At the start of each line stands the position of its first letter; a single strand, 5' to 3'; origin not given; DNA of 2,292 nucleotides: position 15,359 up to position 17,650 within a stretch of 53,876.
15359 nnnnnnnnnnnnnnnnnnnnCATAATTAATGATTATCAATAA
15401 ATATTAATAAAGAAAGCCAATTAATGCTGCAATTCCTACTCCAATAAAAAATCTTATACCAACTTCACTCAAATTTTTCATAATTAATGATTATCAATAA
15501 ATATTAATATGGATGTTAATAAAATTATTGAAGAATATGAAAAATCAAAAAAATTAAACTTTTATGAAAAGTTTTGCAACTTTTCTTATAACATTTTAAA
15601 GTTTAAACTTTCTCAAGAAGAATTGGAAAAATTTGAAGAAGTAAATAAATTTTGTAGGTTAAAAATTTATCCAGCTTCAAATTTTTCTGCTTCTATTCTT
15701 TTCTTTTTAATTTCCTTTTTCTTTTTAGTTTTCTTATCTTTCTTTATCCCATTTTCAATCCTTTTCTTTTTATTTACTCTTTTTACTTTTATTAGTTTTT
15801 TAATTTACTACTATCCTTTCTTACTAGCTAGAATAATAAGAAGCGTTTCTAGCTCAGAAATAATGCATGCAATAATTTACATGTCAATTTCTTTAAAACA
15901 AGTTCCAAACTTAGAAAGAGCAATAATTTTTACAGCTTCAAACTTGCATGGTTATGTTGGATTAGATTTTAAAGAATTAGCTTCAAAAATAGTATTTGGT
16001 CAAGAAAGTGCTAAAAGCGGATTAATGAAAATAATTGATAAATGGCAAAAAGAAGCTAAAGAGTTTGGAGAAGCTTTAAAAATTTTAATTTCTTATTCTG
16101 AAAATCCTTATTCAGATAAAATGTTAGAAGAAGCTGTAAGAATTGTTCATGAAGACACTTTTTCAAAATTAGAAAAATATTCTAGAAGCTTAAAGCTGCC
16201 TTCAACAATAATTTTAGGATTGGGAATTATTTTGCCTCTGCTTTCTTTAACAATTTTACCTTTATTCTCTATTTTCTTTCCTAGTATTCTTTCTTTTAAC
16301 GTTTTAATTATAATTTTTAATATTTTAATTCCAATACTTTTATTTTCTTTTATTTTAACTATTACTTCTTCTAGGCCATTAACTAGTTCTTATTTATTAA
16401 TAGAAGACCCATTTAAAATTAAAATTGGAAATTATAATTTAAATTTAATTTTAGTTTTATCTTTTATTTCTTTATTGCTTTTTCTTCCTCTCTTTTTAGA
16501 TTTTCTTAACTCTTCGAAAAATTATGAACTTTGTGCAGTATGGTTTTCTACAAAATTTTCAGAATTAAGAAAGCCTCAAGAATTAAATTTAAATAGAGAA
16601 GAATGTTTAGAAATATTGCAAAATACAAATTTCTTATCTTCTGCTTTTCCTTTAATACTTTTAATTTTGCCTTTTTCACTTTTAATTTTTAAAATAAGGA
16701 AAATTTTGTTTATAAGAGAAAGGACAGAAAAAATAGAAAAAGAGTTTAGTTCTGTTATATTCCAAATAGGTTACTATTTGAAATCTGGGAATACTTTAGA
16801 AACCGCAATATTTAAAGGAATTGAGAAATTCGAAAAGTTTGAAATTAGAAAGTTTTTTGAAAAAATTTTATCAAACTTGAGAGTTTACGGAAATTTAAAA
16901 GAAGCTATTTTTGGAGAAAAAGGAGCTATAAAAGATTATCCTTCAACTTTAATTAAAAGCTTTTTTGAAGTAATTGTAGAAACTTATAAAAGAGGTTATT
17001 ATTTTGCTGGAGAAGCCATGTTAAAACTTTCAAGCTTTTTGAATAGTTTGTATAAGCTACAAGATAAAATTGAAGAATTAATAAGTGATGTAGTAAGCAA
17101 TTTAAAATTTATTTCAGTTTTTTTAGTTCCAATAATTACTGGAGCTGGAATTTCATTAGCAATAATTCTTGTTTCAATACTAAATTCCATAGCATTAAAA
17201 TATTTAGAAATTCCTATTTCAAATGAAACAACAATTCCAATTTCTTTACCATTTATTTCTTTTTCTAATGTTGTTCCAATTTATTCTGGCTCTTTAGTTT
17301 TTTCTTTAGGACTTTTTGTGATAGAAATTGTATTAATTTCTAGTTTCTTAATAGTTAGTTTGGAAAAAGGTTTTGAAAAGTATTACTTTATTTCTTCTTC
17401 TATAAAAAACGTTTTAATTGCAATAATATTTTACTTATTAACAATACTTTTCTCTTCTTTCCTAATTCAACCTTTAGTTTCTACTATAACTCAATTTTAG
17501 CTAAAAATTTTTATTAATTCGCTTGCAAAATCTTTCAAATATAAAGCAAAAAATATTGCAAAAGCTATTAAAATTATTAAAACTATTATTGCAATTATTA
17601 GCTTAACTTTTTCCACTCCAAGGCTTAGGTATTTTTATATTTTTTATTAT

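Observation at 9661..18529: Type IV filament-like surface locus built from unassignable proteins, with no ATPase or prepilin peptidase in the window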

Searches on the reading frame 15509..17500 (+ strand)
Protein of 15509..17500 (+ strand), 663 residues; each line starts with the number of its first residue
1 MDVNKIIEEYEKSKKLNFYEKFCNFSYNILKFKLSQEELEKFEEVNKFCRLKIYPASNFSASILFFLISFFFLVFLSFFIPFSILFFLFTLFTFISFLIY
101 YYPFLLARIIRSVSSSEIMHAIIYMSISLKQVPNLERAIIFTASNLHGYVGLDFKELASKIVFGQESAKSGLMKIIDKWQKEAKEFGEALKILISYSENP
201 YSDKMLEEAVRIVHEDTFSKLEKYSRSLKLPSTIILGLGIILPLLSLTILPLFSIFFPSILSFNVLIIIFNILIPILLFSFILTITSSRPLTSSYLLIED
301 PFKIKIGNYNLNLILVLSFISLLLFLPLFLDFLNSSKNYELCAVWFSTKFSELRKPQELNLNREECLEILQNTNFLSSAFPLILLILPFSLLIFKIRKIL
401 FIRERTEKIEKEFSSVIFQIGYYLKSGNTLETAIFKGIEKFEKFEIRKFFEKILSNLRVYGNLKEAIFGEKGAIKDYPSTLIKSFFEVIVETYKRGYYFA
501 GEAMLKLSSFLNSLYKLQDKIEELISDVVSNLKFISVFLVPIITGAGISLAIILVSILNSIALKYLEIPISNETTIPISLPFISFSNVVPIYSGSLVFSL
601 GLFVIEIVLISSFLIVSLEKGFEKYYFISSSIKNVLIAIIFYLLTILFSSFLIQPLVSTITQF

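Call 6: search_protein_families(library=pfam, max_evalue=1, proteins=[window:15509-17500:+])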
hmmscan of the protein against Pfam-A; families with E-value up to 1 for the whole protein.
window:15509-17500:+ (663 aa): 1 family
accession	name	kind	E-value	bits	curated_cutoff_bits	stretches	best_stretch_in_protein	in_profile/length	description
PF00482.28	T2SSF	-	0.0044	17.4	25.2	1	123-248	3-123/125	Type II secretion system (T2SS), protein F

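Call 7: search_protein_families(library=ncbifam, max_evalue=1, proteins=[window:15509-17500:+])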
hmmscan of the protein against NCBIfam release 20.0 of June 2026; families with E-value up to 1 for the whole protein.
window:15509-17500:+ (663 aa): 0 families

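Call 12: find_homologous_proteins(query=window:15509-17500:+, max_evalue=0.001)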
Query window:15509-17500:+ (663 aa): 23 proteins with E <= 0.001 among 8000 candidates.
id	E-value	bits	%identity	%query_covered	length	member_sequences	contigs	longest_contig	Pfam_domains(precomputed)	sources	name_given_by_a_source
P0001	0.0e+0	1358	100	100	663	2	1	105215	-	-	-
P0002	3.8e-279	946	67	100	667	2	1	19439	-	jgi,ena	-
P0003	9.3e-271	918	68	99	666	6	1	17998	-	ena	-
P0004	8.6e-264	895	63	100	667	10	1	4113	-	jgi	jgi:hypothetical protein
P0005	4.5e-219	747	56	99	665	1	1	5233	-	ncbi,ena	-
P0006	7.6e-214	730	56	100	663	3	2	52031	-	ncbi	ncbi:MAG: hypothetical protein QW197_01930 [Candidatus Aenigmatarchaeota archaeon]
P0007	2.8e-213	728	56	100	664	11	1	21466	-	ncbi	ncbi:MAG: hypothetical protein QW367_02385 [Candidatus Aenigmatarchaeota archaeon]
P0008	1.5e-210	719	55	100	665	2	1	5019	-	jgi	-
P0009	2.0e-203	696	52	100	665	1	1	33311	-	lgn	-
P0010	2.0e-147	511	48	95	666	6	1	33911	-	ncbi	ncbi:MAG: hypothetical protein QXS69_01360 [Candidatus Aenigmatarchaeota archaeon]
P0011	2.9e-147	510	53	75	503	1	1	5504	-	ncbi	ncbi:MAG: hypothetical protein QW648_02200, partial [Nanoarchaeales archaeon]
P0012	9.8e-133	462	39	95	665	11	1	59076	-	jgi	jgi:hypothetical protein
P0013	1.1e-125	439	39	94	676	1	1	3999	-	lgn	-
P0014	1.7e-63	234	30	97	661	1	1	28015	-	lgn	-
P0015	5.8e-63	232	31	42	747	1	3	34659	-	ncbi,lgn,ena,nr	nr:hypothetical protein [Nanoarchaeota archaeon]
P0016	9.8e-58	215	27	97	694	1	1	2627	PF00482.29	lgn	-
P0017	2.0e-52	197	28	97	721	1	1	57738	-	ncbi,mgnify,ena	mgnify:CR=1 FL=1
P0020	2.7e-34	137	26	87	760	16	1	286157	-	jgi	jgi:hypothetical protein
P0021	3.5e-29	120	27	72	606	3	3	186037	-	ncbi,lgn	ncbi:MAG: hypothetical protein QXW78_00355 [Candidatus Thermoplasmatota archaeon]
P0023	2.6e-12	65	24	74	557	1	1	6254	PF00482.29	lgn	-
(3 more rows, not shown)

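Call 14: find_encoding_contigs(protein=P0012, flank=10000, max_places=2)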
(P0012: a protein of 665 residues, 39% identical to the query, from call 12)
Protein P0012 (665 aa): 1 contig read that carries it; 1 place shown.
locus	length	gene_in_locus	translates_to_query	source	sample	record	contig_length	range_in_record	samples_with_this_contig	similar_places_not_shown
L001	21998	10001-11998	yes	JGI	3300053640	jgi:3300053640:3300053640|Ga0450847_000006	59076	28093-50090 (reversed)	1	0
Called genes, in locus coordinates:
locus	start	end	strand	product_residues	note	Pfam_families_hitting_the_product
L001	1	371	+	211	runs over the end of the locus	PF00069:Pkinase, PF01163:RIO1, PF06293:Kdo, PF07714:PK_Tyr_Ser-Thr, PF01636:APH (faint), PF03109:ABC1 (weak)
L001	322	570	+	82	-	-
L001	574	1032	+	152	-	PF08069:Ribosomal_S13_N, PF00312:Ribosomal_S15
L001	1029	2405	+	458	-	PF01368:DHH, PF27767:Arc_Cdc45 (weak), PF21763:DHH_CID, PF02272:DHHA1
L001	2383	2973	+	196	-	PF01015:Ribosomal_S3Ae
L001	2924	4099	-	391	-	PF02163:Peptidase_M50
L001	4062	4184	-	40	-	-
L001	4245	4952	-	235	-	PF13847:Methyltransf_31 (faint), PF25133:TYW2_N_2, PF02475:TRM5-TYW2_MTfase, PF05175:MTS (weak), PF06325:PrmA (weak), PF02005:TRM (weak), PF05185:PRMT5 (weak), PF09445:Methyltransf_15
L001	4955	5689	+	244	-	PF00590:TP_methylase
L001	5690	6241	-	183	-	PF03994:DUF350 (weak)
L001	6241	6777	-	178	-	-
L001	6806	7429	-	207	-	-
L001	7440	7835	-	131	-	-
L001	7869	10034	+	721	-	PF00437:T2SSE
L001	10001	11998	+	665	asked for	-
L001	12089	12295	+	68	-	-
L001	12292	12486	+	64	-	-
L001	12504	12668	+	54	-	-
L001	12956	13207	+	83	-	-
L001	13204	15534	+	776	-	-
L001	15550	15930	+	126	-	-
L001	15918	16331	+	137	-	-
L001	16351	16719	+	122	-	-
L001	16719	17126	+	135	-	-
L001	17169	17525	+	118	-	-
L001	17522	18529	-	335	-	-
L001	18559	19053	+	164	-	-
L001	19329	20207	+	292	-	-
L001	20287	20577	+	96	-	PF01918:Alba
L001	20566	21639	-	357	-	PF01368:DHH, PF02272:DHHA1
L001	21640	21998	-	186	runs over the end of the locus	PF01966:HD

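Call 15: find_encoding_contigs(protein=P0006, flank=10000, max_places=1)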
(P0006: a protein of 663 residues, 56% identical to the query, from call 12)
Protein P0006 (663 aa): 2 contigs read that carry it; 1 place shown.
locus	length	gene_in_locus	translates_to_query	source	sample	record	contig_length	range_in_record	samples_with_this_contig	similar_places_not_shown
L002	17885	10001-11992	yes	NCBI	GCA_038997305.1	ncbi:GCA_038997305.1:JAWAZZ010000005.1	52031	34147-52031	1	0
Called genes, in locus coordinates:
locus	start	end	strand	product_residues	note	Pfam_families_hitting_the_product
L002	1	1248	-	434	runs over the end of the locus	PF13393:tRNA-synt_His, PF00152:tRNA-synt_2 (faint), PF00587:tRNA-synt_2b (weak), PF03129:HGTP_anticodon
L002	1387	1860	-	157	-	-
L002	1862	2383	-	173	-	-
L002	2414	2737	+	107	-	PF03477:ATP-cone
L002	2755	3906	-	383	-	PF00091:Tubulin, PF12327:FtsZ_C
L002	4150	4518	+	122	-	-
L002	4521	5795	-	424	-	-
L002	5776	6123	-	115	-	-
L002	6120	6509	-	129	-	-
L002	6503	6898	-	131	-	-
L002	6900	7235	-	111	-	-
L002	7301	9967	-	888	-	-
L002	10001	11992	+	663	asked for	-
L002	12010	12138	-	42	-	-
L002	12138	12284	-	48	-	-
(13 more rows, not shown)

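Call 16: find_encoding_contigs(protein=P0017, flank=10000, max_places=1)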
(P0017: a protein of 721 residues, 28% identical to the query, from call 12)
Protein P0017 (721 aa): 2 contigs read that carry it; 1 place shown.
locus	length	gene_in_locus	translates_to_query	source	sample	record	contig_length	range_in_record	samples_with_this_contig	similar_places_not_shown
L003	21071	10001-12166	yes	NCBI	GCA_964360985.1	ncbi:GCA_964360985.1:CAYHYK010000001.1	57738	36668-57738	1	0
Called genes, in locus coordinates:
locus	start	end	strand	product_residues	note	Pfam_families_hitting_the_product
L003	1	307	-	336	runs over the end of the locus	PF17244:CDC24_OB3 (weak), PF01336:tRNA_anti-codon (faint)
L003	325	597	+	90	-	PF00736:EF1_GNE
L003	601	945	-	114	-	-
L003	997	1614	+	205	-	-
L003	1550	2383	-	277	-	PF01478:Peptidase_A24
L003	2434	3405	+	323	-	PF01594:AI-2E_transport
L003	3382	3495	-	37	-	-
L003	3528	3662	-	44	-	-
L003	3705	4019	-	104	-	-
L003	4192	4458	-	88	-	-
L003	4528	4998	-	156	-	-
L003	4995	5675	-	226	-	-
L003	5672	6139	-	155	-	-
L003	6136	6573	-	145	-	-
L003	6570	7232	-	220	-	-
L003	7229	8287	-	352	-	-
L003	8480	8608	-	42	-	-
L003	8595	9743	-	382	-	-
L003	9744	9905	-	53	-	-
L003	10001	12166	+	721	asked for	-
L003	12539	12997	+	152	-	PF00160:Pro_isomerase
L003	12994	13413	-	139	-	PF27765:UCP032817-like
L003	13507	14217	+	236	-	PF01978:TrmB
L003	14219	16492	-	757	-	PF00437:T2SSE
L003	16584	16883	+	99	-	-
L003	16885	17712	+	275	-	-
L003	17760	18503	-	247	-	-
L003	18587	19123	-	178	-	-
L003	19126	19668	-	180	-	-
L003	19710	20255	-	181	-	-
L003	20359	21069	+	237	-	?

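Call 17: find_encoding_contigs(protein=P0020, flank=10000, max_places=1)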
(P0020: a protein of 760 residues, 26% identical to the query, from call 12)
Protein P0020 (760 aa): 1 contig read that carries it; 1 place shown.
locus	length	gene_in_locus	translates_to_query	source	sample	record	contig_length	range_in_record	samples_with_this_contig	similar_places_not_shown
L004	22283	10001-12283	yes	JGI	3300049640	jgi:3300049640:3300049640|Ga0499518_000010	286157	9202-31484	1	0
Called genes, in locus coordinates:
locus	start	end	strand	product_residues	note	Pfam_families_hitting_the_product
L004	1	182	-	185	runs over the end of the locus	PF13302:Acetyltransf_3, PF13420:Acetyltransf_4, PF00583:Acetyltransf_1, PF13523:Acetyltransf_8 (weak)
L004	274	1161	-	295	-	PF00924:MS_channel_2nd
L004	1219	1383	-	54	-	-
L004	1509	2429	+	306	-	PF01941:AdoMet_Synthase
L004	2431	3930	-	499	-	PF07690:MFS_1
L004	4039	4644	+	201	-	PF01022:HTH_5, PF12840:HTH_20, PF13412:HTH_24 (faint)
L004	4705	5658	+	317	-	PF01368:DHH (weak)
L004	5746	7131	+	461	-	PF00890:FAD_binding_2 (faint), PF01134:GIDA (faint), PF01266:DAO (faint), PF03486:HI0933_like (faint), PF07992:Pyr_redox_2 (faint), PF13738:Pyr_redox_3 (faint), PF21688:FAD-depend_C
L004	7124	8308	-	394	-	PF01996:F420_ligase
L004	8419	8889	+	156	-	-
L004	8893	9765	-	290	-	PF01261:AP_endonuc_2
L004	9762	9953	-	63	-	PF13187:Fer4_9 (faint), PF12797:Fer4_2 (weak), PF13237:Fer4_10 (weak), PF00037:Fer4 (weak), PF13459:Fer4_15 (weak), PF12837:Fer4_6 (weak), PF13370:Fer4_13, PF12838:Fer4_7 (weak), +1 more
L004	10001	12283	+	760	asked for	-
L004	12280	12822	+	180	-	-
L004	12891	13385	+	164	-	-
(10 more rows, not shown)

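Call 21: search_solved_structures(query=A1, max_evalue=10, show_alignments=2)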
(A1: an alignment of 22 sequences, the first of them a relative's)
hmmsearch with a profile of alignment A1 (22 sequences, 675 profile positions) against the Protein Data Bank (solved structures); distinct sequences matched with E-value up to 10: 4.
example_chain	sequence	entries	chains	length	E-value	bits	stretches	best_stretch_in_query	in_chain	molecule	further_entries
6ifk_D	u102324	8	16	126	0.031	15.7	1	436-528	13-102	Type III-A CRISPR-associated protein Csm2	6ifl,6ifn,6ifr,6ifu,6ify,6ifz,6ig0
28op_K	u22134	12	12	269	1.3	10.2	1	150-202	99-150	Centromere protein K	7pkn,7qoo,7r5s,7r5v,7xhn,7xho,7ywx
2vmb_A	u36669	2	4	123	1.7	9.9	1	425-474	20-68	GENERAL SECRETION PATHWAY PROTEIN F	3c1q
2vma_A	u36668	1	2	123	1.7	9.9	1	425-474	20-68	GENERAL SECRETION PATHWAY PROTEIN F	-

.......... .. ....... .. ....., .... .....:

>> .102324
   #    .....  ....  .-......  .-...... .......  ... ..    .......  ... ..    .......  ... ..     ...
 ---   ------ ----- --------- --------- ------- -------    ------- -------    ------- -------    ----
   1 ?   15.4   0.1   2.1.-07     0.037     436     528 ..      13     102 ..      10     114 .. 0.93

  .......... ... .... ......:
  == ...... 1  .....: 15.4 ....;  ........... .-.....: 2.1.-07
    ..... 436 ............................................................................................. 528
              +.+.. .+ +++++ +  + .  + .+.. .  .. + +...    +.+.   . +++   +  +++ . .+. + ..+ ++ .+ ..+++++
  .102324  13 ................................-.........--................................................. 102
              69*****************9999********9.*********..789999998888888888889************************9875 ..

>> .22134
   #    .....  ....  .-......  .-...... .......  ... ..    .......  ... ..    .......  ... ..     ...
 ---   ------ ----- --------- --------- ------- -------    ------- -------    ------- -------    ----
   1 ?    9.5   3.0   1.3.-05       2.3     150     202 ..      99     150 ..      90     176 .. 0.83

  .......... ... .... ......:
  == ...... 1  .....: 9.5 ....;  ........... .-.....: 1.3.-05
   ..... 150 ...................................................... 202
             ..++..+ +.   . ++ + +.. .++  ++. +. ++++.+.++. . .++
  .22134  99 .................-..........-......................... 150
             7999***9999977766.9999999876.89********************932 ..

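Call 22: search_protein_families(library=pfam, alignment_id=A1, max_evalue=0.1)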
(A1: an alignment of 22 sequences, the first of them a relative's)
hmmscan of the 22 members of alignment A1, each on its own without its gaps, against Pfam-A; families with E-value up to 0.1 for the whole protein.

A. member 1, P0001 (663 aa): 1 family
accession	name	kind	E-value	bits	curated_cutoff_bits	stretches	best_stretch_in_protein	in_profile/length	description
PF00482.28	T2SSF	-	0.0044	17.4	25.2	1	123-248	3-123/125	Type II secretion system (T2SS), protein F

B. families by the number of members that match (of 22 scanned): 10 families
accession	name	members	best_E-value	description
PF00482.28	T2SSF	16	3e-09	Type II secretion system (T2SS), protein F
PF20990.2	DUF2207_C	4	0.00012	Predicted membrane protein (DUF2207) C-terminal domain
PF01724.21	DUF29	1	0.032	Domain of unknown function DUF29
PF18159.6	S_4TM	1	0.049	SMODS-associating 4TM effector domain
PF22271.1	DUF6955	1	0.055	Family of unknown function (DUF6955)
PF19838.5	LptD_2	1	0.059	LptD protein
PF24659.1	DUF7648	1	0.076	Domain of unknown function (DUF7648)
PF21683.3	GpP-like_1st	1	0.077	Mu phage baseplate assembly protein GpP-like, N-terminal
PF11157.13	DUF2937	1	0.087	Protein of unknown function (DUF2937)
PF20572.3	DUF6781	1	0.091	Family of unknown function (DUF6781)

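Call 23: find_encoding_contigs(protein=P0001, flank=10000, max_places=3)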
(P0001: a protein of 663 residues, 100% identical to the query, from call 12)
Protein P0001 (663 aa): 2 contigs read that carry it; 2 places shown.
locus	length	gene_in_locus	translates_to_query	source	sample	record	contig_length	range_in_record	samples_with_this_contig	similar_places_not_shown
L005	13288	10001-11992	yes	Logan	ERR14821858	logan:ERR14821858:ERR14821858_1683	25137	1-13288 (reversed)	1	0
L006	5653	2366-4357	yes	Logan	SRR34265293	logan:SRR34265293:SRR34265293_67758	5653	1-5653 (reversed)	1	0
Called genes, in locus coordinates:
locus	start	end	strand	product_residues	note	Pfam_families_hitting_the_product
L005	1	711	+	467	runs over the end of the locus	PF00344:SecY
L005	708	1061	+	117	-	-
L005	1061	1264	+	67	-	PF01199:Ribosomal_L34e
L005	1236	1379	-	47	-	-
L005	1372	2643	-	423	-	PF01896:DNA_primase_S, PF04104:DNA_primase_lrg (weak)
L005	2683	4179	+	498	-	PF02511:Thy1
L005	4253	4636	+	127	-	-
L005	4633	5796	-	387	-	-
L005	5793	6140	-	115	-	-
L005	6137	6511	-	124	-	-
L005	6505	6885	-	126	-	-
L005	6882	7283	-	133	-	-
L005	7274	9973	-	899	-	-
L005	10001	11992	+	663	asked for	-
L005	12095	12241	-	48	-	-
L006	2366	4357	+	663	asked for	-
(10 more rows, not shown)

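Call 24: find_encoding_contigs(protein=P0010, flank=10000, max_places=1)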
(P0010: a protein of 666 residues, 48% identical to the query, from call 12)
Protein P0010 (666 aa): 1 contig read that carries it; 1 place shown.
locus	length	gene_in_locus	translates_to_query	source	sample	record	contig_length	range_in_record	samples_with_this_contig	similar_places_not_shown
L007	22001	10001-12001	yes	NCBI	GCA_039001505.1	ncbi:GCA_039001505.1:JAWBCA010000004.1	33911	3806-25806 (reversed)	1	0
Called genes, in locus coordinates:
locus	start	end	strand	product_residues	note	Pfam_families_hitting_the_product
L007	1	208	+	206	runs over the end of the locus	PF01135:PCMT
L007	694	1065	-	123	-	-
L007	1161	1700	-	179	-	-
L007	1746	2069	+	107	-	PF03477:ATP-cone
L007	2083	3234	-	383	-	PF00091:Tubulin, PF12327:FtsZ_C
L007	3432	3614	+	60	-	-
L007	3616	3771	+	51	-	-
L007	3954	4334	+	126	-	-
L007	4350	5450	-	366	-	-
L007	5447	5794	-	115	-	-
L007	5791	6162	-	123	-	-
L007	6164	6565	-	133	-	-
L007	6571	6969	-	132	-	-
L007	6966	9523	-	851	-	-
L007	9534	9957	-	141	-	-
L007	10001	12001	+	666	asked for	-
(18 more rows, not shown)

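Call 41: find_related_loci(query=A3, collection=metagenome_contigs, flank=10000)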
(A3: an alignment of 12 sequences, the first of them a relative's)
Query A3 (663 aa) in metagenome_contigs; peptide patterns used: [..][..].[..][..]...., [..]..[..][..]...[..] (x = any residue, [..] = any of these).
191 stretches matched a pattern; 13 encode a relative of the query (tblastn E <= 1e-3); 13 distinct loci.
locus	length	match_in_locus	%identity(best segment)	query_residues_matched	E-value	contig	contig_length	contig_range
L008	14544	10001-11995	67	1-663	0e+0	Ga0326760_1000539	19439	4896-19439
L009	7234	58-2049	63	1-662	0e+0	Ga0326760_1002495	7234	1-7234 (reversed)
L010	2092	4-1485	61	171-662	0e+0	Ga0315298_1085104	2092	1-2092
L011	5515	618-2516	39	16-643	3e-137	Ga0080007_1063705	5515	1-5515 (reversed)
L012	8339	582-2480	39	16-643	2e-136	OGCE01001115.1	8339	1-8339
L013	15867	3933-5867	39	5-644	2e-131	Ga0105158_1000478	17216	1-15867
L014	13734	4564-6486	41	9-644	2e-129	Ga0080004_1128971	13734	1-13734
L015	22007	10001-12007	37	2-662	2e-129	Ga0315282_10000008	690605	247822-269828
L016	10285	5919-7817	40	17-644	6e-129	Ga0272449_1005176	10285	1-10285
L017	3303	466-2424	37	2-646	5e-132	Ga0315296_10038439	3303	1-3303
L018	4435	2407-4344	40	13-652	1e-122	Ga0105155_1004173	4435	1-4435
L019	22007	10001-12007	37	2-662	6e-127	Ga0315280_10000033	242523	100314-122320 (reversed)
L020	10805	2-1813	35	43-638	4e-104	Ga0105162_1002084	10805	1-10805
